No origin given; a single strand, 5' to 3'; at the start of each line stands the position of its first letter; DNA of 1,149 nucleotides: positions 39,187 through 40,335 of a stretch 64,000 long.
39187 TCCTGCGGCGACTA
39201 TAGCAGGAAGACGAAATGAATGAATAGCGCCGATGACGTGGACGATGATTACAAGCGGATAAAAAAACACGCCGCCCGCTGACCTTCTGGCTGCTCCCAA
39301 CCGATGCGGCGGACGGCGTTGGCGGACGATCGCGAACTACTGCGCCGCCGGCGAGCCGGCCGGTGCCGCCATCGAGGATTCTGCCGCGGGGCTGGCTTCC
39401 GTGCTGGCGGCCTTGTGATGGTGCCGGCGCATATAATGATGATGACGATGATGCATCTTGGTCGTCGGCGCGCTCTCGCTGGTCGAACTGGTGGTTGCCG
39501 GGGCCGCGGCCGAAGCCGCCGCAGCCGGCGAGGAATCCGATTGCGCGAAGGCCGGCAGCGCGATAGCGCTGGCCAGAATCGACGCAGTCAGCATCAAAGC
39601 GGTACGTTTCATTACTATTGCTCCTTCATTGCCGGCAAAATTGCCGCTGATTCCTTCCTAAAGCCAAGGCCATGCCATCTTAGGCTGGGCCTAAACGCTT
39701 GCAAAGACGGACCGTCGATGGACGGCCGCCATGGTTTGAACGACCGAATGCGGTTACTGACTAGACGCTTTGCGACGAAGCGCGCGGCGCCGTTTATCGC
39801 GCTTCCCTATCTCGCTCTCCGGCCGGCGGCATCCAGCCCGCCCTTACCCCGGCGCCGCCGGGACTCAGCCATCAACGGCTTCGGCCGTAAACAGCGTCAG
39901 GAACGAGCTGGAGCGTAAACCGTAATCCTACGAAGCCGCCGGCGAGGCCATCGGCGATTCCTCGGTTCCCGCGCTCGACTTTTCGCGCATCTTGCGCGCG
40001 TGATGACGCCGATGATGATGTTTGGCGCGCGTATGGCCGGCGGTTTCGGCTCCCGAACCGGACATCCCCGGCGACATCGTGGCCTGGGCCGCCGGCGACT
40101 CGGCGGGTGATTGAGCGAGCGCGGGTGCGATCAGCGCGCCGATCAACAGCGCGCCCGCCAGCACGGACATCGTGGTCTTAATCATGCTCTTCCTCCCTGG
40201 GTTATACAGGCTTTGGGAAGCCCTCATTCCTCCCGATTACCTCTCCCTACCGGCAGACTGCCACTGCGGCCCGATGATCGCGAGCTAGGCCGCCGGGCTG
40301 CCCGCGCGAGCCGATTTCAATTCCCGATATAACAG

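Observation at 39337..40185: Family of small exported proteins with poly-His/Arg blocks and a conserved C-terminal 'SPMASP' motif (two tandem paralogs here, a third at 46278-46484)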

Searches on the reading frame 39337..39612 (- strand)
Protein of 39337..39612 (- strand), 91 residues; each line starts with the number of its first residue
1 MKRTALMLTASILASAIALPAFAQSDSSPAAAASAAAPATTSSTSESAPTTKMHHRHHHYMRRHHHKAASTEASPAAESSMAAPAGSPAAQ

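Call 3: search_protein_families(library=pfam, proteins=[window:39340-39612:-], max_evalue=10)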
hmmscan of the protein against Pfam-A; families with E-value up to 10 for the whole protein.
seq(91 aa): 4 families
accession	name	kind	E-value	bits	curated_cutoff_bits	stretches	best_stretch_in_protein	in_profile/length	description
PF14957.11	BORG_CEP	-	0.034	15.6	25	1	13-78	2-68/128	Cdc42 effector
PF14672.11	LCE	-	0.075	14.3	28.3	1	24-75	26-77/94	Late cornified envelope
PF16810.10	RXLR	-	0.18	12.7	26.9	1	9-71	3-62/141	RXLR phytopathogen effector protein, Avirulence activity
PF04592.20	SelP_N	-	0.25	11.1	23.2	1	39-76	170-215/234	Selenoprotein P, N terminal region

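Call 4: search_protein_families(library=ncbifam, proteins=[window:39340-39612:-], max_evalue=10)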
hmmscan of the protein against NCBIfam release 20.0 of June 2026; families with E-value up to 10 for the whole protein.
seq(91 aa): 3 families
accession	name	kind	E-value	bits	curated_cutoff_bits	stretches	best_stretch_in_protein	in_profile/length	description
NF041742.1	WGxxGxxG_fam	subfamily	0.26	11.9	35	1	1-42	1-33/69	WGxxGxxG family protein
NF052435.1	BamI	equivalog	2.8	7.7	180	1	1-83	1-80/226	biofilm-associated metzincin protease inhibitor BamI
NF050047.1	blaELC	exception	2.9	6.6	840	1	3-83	2-81/434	ELC family class C beta-lactamase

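Call 9: find_encoding_contigs(protein=window:39337-39612:-, flank=10000)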
Protein window:39337-39612:- (91 aa): 24 contigs read that carry it; 6 places shown.
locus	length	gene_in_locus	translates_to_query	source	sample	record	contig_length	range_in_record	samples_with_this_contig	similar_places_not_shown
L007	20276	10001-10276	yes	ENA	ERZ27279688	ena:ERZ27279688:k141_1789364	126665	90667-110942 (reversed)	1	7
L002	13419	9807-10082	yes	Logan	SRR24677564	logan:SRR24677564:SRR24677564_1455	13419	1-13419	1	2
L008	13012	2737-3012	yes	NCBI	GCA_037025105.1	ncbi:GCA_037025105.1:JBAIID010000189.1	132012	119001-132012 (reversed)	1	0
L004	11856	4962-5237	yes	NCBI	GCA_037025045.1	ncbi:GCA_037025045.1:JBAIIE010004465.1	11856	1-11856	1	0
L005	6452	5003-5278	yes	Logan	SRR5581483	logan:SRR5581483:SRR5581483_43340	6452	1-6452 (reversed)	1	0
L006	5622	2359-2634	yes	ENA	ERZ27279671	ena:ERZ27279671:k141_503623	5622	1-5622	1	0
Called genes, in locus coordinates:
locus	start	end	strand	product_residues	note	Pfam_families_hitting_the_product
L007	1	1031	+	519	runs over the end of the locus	PF00361:Proton_antipo_M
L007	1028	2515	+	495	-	PF00361:Proton_antipo_M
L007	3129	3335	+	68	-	-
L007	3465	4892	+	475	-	PF00324:AA_permease, PF13520:AA_permease_2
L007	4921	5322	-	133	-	PF07858:LEH (weak), PF07366:SnoaL (weak), PF12680:SnoaL_2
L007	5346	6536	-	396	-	PF00465:Fe-ADH, PF13685:Fe-ADH_2, PF25137:ADH_Fe_C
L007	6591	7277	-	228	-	PF03734:YkuD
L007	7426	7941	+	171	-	PF01613:Flavin_Reduct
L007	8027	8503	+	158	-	PF01613:Flavin_Reduct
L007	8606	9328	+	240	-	PF00535:Glycos_transf_2, PF13641:Glyco_tranf_2_3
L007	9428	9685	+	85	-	-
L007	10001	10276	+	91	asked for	-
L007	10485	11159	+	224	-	-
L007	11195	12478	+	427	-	PF00768:Peptidase_S11, PF13354:Beta-lactamase2, PF07943:PBP5_C (weak)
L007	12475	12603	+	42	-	-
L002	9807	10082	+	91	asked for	-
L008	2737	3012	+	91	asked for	-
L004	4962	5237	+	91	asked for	-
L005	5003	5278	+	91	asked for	-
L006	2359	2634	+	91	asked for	-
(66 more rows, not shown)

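Call 23: find_homologous_proteins(query=window:39340-39612:-, max_evalue=0.01)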
Query seq(91 aa) (91 aa): 1 proteins with E <= 0.01 among 289 candidates.
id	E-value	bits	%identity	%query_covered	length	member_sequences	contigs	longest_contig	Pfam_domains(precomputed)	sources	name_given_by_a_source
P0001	9.5e-8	50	79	26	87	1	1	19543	-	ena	-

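Call 41: search_protein_representatives(protein=window:39340-39612:-)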
Query: 91 residues. Proteins with E-value up to 0.001 (for the whole library): 24; up to 1e-10: 1; up to 1e-30: 0. The best 24 are listed.
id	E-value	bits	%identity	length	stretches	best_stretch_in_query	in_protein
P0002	3.7e-11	59.1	58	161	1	1-90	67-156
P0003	1.6e-10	57.1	59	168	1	1-83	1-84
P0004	5.0e-09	52.4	45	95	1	1-89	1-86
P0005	1.7e-08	50.7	52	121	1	1-90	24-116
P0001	3.0e-08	49.9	51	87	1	1-89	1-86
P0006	1.3e-07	47.9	51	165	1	1-88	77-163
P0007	1.7e-07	47.5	49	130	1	1-90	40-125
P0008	4.4e-07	46.2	51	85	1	1-91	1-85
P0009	2.3e-06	44.0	46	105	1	1-68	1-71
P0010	6.8e-06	42.5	54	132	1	1-86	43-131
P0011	9.3e-06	42.0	48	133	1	1-84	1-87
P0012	1.0e-05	41.9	51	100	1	1-77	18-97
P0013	1.8e-05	41.1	53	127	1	1-80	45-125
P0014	1.9e-05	41.1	55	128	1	1-78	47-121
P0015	4.4e-05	39.9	45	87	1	1-89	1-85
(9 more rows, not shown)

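Call 45: search_protein_families(library=pfam, alignment_id=A2, max_evalue=0.1)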
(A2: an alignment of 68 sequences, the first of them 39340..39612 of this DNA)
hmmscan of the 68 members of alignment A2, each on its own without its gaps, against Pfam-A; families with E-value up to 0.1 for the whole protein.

A. member 1, window:39340-39612:- (91 aa): 2 families
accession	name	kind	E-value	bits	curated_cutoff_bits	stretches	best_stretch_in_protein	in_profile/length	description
PF14957.11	BORG_CEP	-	0.034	15.6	25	1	13-78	2-68/128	Cdc42 effector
PF14672.11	LCE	-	0.075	14.3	28.3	1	24-75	26-77/94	Late cornified envelope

B. families by the number of members that match (of 68 scanned): 15 families
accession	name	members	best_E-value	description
PF01391.23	Collagen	7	5e-10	Collagen triple helix repeat (20 copies)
PF14672.11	LCE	7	0.004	Late cornified envelope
PF21827.1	New_glue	3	0.00078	New glue protein family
PF11862.13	DUF3382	3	0.03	Domain of unknown function (DUF3382)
PF22861.1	GEO12453p1-like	2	0.00027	GEO12453p1-like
PF25184.1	YxzE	2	0.0042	YxzE-like putative bacteriocin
PF09490.15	CbtA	2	0.012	Probable cobalt transporter subunit (CbtA)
PF01456.22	Mucin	1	0.0062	Mucin-like glycoprotein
PF09421.15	FRQ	1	0.016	Frequency clock protein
PF23379.1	DUF7096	1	0.024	Domain of unknown function (DUF7096)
PF14957.11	BORG_CEP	1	0.034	Cdc42 effector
PF06679.17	DUF1180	1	0.048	Membrane protein FAM174-like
PF04592.20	SelP_N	1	0.052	Selenoprotein P, N terminal region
PF05684.17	DUF819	1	0.082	Protein of unknown function (DUF819)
PF15449.11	Retinal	1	0.091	Retinal protein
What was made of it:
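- Seven orthologs carry collagen-like (GAT)n tails (call 45).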

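Call 46: search_protein_families(library=ncbifam, alignment_id=A2, max_evalue=0.1)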
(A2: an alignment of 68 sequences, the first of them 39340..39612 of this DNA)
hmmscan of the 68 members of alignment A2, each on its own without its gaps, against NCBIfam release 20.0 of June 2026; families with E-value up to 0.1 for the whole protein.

A. member 1, window:39340-39612:- (91 aa): 0 families

B. families by the number of members that match (of 68 scanned): 26 families (the first 25 are shown)
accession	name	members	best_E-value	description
NF047414.1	BRANT_His_rich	14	3.9e-05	His-rich protein BRANT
NF041742.1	WGxxGxxG_fam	11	0.0041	WGxxGxxG family protein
NF033636.1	acid_shock_Asr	9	0.0013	acid resistance repetitive basic protein Asr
NF040942.2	hypo_ExtJ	9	0.0059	selenite/tellurite reduction operon protein ExtJ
NF038330.1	adhesin_SclA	6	1.4e-06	LPXTG-anchored collagen-like adhesin Scl1/SclA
NF038329.2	gly_rich_SclB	6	8.9e-06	LPXTG-anchored collagen-like adhesin Scl2/SclB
NF004270.2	PRK05687.2-1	5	8.7e-06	flagellar assembly protein FliH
NF046116.1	adhesin_Lcl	5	4.1e-05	collagen-like adhesin Lcl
NF007769.1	PRK10455.1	4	0.021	ATP-independent periplasmic protein-refolding chaperone Spy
NF038313.3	HisXaaSer_A4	3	0.00029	His-Xaa-Ser repeat protein HxsA4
NF004266.1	PRK05687.1-1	3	0.0026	flagellar assembly protein FliH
NF052435.1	BamI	3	0.013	biofilm-associated metzincin protease inhibitor BamI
NF007454.0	PRK10019.1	3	0.016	nickel/cobalt efflux transporter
NF040473.1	peri_YbiM_McbA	2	0.00024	DUF1471 family periplasmic protein McbA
NF033902.0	iso_D2_wall_anc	2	0.016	SpaH/EbpB family LPXTG-anchored major pilin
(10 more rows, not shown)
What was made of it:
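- Closest known: His-rich protein BRANT. Same: It is the best sub-threshold hit: 14 of 68 members, best E-value 3.9e-5 (call 46).
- Sub-threshold matches to the Asr model in 9 of 68 members and to the BRANT His-rich model in 14 of 68 (call 46).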

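Call 47: search_solved_structures(query=A2, max_evalue=1)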
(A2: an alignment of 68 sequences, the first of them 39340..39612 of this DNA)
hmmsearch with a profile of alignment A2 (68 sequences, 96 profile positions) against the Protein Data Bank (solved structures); distinct sequences matched with E-value up to 1: 13.
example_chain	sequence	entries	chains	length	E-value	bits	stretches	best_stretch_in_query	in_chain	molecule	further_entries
8fn4_5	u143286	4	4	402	0.055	17.8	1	27-65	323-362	RNA-editing substrate-binding complex protein 5 (RESC5)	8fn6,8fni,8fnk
6jnf_C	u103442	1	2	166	0.07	17.5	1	27-58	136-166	Mitochondrial import receptor subunit TOM22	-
5go3_A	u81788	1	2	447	0.29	15.5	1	13-57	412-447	Cyclic GMP-AMP synthase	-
6btm_A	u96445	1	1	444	0.33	15.3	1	21-46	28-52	Alternative Complex III subunit A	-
9kty_C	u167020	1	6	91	0.35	15.3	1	49-63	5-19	Cytotoxic granule associated RNA binding protein TIA1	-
8xkw_B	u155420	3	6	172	0.41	15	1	24-58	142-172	Mitochondrial import receptor subunit TOM22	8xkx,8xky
8xnb_A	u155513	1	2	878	0.54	14.6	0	36-71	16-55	Outer membrane protein assembly factor BamA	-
9m9v_A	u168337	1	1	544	0.63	14.4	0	39-60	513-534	Isoform 2 of Solute carrier family 22 member 6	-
7myz_C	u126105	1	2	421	0.71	14.3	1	5-59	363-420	Fusion protein of Leukocyte surface antigen CD47 an Soluble cytochrome b562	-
8b6e_A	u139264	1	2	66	0.72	14.2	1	51-71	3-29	sCTP-23166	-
8p2w_C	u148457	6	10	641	0.73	14.2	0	37-62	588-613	Sodium- and chloride-dependent transporter XTRP3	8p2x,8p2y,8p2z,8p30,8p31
9vnp_L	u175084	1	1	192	0.75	14.2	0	29-66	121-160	Interferon gamma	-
9q83_A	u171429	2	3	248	0.96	13.8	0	17-57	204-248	LysM type receptor kinase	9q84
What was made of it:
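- On ZraP / Spy / CpxP (LTxxQ periplasmic chaperones): There is no PDB relative (call 47).
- Tried and rejected: PDB profile search gave only chance low-complexity hits (call 47).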

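Call 59: predict_structure(protein=window:39340-39612:-)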
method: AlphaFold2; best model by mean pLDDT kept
length: 91 residues; sequences in the alignment: 1
mean_pLDDT: 61.1   pTM: 0.24
mean pLDDT of the five models: 61.1, 60.3, 59.0, 57.4, 55.6
residues with pLDDT >= 90: 4; 70-90: 16; 50-70: 54; < 50: 17
segments of 3 or more residues with pLDDT < 50: 74-78
pLDDT, mean of each block of 10 residues (from residue 1): 63 67 52 53 56 83 74 51 54 41
secondary structure, 60 per line:
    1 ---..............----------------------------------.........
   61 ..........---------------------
elements in order: H4-17 H52-70
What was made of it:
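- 39337..39612 (-): ORF A. It encodes a 91-aa pre-protein: Sec signal peptide (residues 1-23, cleavage AFA|Q), an Ala/Ser/Pro/Thr low-complexity stretch, the His block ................, and an Ala/Ser/Pro/Glu tail with SSMAAP. It is the syntenic ortholog of the Binataceae family. AlphaFold2 predicts helices only at residues 4-17 and 52-70, with the rest at pLDDT about 50 (call 59).
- On Asr (NF033636 / Pfam Asr): AlphaFold2 shows disorder outside the His block (call 59).
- On ZraP / Spy / CpxP (LTxxQ periplasmic chaperones): The model is disordered (call 59).
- Disorder apart from a helix over the His block (call 59).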

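Call 68: find_homologous_proteins(query=A2, max_evalue=0.001)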
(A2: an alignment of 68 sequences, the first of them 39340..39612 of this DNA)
Query A2 (68 sequences) (91 aa, profile of the alignment): 18 proteins with E <= 0.001 among 8000 candidates.
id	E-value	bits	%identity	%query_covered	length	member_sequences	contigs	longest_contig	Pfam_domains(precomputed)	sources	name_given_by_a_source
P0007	3.6e-19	87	54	14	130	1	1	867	-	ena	-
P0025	3.9e-19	87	-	-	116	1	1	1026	-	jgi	jgi:hypothetical protein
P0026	2.7e-18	85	-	-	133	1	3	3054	-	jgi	jgi:hypothetical protein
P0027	9.5e-18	83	45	99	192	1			-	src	-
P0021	1.4e-17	82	-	-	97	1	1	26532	-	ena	-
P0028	1.4e-17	82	54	26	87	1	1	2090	-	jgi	jgi:hypothetical protein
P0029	2.0e-17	82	47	56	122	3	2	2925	-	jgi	jgi:hypothetical protein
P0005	5.6e-17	80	-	-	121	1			-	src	-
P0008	7.1e-17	80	43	100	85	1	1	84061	-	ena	-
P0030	1.9e-16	79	-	-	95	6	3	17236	-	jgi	jgi:hypothetical protein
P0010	2.2e-16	78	-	-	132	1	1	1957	-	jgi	jgi:hypothetical protein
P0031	3.4e-16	78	50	49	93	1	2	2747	-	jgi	jgi:hypothetical protein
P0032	6.3e-16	77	55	24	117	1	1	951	-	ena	-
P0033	1.6e-14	73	-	-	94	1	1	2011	-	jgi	jgi:hypothetical protein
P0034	1.9e-14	72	52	27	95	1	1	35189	PF28279.1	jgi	jgi:hypothetical protein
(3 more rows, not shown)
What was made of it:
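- A profile search of 5.8 billion proteins gives 18 hits, all named 'hypothetical protein' (call 68).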

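Call 70: search_protein_families(library=pfam, proteins=[P0034], max_evalue=10)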
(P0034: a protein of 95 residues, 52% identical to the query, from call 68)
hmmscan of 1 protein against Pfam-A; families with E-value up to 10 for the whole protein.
P0034 (95 aa): 4 families
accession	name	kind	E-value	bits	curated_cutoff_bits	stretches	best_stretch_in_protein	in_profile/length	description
PF23710.1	DUF7155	-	0.12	13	27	1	5-44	4-43/90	Family of unknown function (DUF7155)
PF15775.10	DUF4703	-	1.9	8.8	27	1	54-74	152-172/186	Domain of unknown function (DUF4703)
PF22861.1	GEO12453p1-like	-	3.2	9.3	32.2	1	5-54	5-54/74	GEO12453p1-like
PF13663.11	DUF4148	-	7.6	7.5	27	0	1-58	1-40/62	Domain of unknown function (DUF4148)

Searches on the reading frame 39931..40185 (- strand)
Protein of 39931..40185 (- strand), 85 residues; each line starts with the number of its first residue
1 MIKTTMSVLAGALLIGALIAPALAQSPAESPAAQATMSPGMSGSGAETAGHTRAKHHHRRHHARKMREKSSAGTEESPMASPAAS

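Call 3: search_protein_families(library=pfam, proteins=[window:39931-40185:-], max_evalue=10)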
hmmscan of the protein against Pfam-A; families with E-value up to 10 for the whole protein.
seq(85 aa): 2 families
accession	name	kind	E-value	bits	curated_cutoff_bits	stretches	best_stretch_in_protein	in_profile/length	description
PF14672.11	LCE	-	0.097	14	28.3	1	25-75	24-74/94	Late cornified envelope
PF06679.17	DUF1180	-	0.19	12.6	27.7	1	7-76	3-77/167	Membrane protein FAM174-like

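Call 4: search_protein_families(library=ncbifam, proteins=[window:39931-40185:-], max_evalue=10)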
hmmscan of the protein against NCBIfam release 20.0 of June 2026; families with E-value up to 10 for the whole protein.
seq(85 aa): 2 families
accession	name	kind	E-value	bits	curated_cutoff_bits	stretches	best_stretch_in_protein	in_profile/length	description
NF047414.1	BRANT_His_rich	hypoth_equivalog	0.0044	18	44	1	10-62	6-58/62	His-rich protein BRANT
NF052435.1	BamI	equivalog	0.025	14.4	180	1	1-83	1-77/226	biofilm-associated metzincin protease inhibitor BamI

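Call 6: find_homologous_proteins(query=window:39931-40185:-, max_evalue=0.01)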
Query seq(85 aa): 9 candidates shared short words with the query, none scored E <= 0.01.
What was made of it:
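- Tried and rejected: Word-indexed homolog searches with ORF B (0 hits) and ORF A (1 hit) failed on the low-complexity sequence (calls 6, 23).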
